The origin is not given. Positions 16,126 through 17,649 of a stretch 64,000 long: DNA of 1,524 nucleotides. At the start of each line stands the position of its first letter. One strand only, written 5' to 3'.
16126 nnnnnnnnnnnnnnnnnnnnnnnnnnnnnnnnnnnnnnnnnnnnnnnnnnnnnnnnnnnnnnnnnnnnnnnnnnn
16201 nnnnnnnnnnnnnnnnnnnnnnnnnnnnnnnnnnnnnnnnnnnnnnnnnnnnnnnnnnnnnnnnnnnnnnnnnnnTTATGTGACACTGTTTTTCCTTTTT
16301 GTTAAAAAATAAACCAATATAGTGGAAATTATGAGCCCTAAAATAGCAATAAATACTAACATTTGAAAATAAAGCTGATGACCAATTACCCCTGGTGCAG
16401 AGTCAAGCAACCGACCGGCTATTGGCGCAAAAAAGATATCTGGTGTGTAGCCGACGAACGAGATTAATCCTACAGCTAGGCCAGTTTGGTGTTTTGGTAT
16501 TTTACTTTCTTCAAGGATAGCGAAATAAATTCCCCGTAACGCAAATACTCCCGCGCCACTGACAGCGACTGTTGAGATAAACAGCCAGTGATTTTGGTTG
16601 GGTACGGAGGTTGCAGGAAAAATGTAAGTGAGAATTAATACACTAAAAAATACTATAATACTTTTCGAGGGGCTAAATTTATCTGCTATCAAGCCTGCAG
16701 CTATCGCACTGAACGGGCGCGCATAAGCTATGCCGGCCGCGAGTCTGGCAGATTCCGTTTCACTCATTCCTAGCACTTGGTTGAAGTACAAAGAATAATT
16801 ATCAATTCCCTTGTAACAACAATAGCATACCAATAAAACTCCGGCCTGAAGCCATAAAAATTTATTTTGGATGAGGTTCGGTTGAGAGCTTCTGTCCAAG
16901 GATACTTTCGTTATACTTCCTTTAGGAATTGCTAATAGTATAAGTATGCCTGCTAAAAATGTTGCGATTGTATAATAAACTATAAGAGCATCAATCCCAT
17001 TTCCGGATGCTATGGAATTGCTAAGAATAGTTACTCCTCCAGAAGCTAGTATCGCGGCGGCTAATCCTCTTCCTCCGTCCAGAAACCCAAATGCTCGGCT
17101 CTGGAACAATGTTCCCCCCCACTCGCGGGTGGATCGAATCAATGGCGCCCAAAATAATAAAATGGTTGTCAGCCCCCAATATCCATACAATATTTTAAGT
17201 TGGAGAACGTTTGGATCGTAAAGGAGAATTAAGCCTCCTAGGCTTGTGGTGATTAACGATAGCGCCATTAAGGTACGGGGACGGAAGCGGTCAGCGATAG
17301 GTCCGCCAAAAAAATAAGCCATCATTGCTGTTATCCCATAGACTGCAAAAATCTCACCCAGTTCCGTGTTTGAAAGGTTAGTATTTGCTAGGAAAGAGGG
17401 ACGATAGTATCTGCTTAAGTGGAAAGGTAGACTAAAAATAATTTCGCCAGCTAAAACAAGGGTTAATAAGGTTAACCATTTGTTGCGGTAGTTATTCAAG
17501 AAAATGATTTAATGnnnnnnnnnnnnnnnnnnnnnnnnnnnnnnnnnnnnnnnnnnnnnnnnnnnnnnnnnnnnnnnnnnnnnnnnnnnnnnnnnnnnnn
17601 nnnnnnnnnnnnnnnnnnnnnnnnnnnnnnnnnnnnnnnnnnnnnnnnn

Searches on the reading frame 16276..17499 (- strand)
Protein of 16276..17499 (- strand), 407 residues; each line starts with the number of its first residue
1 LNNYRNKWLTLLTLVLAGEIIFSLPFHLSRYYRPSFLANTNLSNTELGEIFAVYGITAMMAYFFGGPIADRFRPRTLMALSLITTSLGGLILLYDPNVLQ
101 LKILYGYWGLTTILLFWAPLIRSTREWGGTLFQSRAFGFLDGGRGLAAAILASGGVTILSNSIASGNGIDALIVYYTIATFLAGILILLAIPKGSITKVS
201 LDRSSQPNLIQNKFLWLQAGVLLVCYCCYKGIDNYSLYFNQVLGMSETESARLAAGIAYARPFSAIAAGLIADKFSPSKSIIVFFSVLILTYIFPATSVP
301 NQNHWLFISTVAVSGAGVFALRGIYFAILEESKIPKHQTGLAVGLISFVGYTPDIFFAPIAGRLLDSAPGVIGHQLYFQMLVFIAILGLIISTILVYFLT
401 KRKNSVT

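Call 72: search_protein_families(library=pfam, proteins=[window:16276-17499:-], max_evalue=0.00001)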
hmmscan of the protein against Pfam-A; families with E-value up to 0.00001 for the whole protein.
window:16276-17499:- (407 aa): 1 family
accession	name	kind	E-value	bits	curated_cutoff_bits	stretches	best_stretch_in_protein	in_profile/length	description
PF07690.21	MFS_1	-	1.3e-20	74.1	33.4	1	37-351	24-340/347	Major Facilitator Superfamily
